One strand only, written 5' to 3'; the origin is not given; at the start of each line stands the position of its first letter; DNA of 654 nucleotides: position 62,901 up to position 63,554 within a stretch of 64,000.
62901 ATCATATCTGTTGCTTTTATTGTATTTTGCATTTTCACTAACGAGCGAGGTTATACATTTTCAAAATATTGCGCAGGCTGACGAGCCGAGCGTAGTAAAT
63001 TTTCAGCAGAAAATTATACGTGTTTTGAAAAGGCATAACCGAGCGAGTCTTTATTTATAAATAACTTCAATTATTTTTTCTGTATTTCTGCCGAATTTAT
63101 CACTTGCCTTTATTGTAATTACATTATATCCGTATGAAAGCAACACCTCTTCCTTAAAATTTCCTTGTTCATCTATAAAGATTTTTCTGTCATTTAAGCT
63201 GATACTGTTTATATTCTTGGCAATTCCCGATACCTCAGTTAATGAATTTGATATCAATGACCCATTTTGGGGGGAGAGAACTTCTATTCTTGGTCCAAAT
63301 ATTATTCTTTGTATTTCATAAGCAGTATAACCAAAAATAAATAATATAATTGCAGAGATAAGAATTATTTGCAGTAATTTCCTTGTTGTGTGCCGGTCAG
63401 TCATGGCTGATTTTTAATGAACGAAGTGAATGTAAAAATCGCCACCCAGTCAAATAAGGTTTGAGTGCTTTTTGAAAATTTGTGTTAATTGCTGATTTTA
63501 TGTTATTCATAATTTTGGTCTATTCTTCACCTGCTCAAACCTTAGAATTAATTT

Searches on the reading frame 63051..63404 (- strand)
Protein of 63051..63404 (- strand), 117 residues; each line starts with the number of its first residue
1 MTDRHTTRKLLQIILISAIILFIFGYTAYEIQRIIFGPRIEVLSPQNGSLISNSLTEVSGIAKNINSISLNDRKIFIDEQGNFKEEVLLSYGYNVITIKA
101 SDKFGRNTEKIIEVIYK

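Call 83: search_protein_families(library=pfam, proteins=[window:63051-63404:-], max_evalue=0.01)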
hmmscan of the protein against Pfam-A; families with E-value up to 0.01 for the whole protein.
window:63051-63404:- (117 aa): 2 families
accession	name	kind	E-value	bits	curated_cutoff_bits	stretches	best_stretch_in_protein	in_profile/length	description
PF09136.16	Glucodextran_B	-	3.5e-11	43.3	27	1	38-115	1-80/83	Glucodextranase, domain B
PF11120.13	CBP_BcsF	-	0.009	16.4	23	0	9-33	5-29/60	Cellulose biosynthesis protein BcsF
